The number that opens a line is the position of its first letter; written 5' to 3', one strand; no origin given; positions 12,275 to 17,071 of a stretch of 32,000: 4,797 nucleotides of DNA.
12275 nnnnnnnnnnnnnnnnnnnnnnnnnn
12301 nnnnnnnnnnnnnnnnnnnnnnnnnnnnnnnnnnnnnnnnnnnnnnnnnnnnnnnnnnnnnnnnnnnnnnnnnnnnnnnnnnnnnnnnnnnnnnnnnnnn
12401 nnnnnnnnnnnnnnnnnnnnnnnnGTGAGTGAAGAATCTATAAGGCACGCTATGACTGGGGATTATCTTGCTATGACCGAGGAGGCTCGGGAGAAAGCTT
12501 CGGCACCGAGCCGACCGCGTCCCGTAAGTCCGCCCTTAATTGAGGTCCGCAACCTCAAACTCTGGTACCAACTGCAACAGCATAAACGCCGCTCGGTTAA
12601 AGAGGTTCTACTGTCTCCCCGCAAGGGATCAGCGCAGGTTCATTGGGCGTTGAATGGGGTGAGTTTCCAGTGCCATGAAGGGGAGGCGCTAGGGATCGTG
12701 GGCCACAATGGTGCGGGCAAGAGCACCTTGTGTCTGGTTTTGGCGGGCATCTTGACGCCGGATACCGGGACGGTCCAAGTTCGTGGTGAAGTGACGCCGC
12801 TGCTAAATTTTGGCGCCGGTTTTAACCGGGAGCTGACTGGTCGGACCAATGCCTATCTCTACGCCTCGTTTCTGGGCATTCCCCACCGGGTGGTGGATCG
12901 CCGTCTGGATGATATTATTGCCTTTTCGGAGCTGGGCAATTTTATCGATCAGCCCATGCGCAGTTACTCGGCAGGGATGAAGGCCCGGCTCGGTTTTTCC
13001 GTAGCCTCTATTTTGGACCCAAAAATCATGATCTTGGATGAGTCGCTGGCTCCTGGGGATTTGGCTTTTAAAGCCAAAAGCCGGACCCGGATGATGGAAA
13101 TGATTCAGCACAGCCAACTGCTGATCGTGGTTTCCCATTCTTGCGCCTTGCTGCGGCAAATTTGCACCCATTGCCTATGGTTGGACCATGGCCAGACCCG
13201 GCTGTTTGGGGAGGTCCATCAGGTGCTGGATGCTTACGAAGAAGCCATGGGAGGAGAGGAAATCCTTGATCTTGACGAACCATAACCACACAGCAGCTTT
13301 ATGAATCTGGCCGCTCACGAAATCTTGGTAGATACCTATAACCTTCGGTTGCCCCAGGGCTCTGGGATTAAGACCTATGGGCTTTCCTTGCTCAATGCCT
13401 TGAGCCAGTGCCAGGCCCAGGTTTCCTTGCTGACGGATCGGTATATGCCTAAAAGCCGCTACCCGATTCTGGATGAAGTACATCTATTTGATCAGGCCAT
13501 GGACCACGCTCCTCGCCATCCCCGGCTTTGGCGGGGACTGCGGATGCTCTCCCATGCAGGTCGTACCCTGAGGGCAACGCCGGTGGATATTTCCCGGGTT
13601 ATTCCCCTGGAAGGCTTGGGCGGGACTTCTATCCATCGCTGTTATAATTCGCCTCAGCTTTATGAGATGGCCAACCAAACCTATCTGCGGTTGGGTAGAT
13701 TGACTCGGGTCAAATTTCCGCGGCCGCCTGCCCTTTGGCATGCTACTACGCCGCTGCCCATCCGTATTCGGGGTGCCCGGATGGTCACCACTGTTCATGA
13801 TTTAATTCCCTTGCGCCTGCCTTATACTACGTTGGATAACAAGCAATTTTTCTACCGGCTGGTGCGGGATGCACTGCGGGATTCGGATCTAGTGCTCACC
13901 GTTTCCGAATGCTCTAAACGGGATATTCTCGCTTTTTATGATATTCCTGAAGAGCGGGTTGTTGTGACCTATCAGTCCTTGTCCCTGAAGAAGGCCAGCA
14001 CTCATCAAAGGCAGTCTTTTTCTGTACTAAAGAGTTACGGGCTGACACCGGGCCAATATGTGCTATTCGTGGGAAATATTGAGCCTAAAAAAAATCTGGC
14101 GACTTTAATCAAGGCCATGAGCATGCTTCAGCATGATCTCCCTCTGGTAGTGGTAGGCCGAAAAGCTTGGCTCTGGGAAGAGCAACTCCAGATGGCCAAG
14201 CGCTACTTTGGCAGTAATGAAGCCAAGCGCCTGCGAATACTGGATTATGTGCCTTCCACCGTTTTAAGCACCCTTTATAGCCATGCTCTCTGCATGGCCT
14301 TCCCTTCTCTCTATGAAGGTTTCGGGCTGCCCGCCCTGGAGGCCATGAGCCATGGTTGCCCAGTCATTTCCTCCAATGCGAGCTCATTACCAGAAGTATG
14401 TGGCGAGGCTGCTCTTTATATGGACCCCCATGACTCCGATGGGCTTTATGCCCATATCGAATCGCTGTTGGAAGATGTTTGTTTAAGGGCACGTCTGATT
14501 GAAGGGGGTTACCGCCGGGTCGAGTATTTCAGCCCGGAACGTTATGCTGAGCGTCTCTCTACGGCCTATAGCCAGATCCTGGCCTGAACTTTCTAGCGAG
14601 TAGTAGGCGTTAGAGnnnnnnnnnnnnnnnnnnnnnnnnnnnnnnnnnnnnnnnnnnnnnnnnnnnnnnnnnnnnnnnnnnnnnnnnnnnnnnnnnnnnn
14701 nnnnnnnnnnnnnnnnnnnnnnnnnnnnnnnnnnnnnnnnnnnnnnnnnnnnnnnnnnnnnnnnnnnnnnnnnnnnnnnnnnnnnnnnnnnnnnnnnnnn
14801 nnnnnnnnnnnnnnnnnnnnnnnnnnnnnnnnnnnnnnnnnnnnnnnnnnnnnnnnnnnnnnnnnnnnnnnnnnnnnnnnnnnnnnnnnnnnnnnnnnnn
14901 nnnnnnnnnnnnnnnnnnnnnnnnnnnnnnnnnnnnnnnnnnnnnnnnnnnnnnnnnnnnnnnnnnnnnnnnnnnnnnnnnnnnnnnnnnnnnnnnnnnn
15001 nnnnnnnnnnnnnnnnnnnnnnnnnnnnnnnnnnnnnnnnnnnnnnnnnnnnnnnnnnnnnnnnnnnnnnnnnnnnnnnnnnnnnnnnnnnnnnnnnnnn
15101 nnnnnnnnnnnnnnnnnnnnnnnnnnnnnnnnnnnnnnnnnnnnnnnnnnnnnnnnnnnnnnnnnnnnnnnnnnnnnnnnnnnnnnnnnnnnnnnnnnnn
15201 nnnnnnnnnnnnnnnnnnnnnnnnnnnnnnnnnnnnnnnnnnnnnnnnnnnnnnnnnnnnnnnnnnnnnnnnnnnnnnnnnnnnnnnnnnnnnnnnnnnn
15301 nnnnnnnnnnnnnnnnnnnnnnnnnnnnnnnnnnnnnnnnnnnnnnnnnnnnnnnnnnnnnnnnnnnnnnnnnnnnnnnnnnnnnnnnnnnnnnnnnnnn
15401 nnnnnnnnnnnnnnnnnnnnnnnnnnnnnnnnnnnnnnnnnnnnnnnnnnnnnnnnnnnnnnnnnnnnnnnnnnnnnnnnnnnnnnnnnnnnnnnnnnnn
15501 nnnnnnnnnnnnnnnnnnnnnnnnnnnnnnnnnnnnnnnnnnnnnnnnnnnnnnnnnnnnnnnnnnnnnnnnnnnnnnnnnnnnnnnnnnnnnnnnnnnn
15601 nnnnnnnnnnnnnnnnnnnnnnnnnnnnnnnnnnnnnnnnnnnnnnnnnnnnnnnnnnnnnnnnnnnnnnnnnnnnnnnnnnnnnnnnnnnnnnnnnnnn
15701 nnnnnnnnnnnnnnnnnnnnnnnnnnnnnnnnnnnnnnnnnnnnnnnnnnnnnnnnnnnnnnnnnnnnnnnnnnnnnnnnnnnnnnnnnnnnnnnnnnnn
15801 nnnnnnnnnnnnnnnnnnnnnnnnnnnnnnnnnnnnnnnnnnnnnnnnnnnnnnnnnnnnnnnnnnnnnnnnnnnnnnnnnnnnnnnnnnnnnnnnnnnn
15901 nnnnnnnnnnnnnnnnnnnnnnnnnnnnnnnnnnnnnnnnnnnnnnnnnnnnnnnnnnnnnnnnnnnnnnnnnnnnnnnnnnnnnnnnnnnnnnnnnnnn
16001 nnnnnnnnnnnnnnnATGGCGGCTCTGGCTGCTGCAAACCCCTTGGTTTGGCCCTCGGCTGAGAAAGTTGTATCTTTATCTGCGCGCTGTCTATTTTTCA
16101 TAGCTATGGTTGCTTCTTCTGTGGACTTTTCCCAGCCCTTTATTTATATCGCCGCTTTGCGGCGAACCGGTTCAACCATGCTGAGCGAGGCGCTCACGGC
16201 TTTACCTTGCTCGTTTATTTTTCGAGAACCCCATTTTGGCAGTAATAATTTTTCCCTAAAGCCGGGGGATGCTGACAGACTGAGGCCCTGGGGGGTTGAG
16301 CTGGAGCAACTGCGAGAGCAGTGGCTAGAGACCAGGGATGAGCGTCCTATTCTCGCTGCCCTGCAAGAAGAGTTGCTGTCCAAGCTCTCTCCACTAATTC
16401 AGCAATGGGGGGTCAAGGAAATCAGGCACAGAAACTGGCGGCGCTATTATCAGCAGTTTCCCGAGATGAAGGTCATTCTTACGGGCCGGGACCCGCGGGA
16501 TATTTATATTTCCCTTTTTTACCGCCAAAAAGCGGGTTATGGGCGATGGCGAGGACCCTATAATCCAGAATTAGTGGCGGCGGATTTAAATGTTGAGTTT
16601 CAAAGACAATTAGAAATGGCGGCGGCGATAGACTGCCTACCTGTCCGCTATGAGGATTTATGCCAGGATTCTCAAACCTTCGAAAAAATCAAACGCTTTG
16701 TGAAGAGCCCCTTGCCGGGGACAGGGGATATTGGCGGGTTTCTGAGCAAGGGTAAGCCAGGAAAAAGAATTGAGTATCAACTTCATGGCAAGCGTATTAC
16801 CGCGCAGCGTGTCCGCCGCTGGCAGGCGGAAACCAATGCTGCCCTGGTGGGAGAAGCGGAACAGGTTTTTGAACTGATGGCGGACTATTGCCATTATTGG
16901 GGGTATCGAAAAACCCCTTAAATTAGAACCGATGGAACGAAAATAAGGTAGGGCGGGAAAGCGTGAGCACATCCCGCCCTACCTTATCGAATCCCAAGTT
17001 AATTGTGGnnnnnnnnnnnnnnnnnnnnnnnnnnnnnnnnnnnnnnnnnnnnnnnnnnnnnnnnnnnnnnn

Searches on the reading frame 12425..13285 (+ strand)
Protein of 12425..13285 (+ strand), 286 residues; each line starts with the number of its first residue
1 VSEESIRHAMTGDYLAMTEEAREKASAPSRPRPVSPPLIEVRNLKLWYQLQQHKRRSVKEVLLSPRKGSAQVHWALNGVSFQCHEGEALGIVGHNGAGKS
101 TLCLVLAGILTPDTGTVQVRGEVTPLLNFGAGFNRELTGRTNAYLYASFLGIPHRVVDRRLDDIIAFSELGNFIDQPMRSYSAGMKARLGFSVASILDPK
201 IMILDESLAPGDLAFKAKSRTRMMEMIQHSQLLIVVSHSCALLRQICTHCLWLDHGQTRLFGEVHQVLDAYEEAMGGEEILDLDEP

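Call 48: search_protein_families(library=pfam, proteins=[window:12425-13285:+], max_evalue=0.0001)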
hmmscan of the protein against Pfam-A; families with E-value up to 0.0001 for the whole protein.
window:12425-13285:+ (286 aa): 1 family
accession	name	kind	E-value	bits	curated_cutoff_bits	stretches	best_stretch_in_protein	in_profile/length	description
PF00005.33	ABC_tran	-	6.2e-22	79.1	25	1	76-208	1-136/137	ABC transporter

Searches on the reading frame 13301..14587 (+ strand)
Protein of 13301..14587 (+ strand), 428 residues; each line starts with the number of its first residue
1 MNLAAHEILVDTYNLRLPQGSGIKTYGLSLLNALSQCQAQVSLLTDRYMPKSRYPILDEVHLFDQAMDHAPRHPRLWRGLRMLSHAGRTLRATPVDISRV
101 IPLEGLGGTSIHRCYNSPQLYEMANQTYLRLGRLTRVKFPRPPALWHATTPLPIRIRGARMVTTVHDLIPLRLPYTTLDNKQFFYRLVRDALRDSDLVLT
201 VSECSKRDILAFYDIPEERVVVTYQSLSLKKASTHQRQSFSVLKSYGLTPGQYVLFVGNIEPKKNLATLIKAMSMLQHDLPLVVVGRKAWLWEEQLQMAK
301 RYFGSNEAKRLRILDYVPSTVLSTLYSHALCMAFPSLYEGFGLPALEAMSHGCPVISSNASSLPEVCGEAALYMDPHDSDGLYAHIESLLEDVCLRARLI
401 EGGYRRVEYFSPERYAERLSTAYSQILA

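Call 48: search_protein_families(library=pfam, proteins=[window:13301-14587:+], max_evalue=0.0001)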
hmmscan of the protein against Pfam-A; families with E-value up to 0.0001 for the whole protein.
window:13301-14587:+ (428 aa): 5 families
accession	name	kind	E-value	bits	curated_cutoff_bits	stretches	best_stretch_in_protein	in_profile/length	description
PF00534.26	Glycos_transf_1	-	3.2e-29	102.1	26.4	1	252-405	16-171/172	Glycosyl transferases group 1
PF13692.12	Glyco_trans_1_4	-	2.4e-25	89.9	27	1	252-392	2-142/142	Glycosyl transferases group 1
PF13439.12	Glyco_transf_4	-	1.4e-12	48.5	28.5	1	124-224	54-163/170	Glycosyltransferase Family 4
PF13579.12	Glyco_trans_4_4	-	1.6e-10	42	29.7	1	21-222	1-154/158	Glycosyl transferase 4-like domain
PF20706.3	GT4-conflict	-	6.7e-09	35.6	26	1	254-365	200-318/385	Family 4 Glycosyltransferase in conflict systems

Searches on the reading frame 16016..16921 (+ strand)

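Call 48: search_protein_families(library=pfam, proteins=[window:16016-16921:+], max_evalue=0.0001)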
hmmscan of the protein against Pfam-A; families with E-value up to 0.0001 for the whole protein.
window:16016-16921:+ (301 aa): 2 families
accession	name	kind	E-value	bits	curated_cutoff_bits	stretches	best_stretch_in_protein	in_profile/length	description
PF13469.12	Sulfotransfer_3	-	4.9e-10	40.5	27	1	41-225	1-206/216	Sulfotransferase family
PF00685.33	Sulfotransfer_1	-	3.2e-06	27.2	22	1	43-232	4-182/255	Sulfotransferase domain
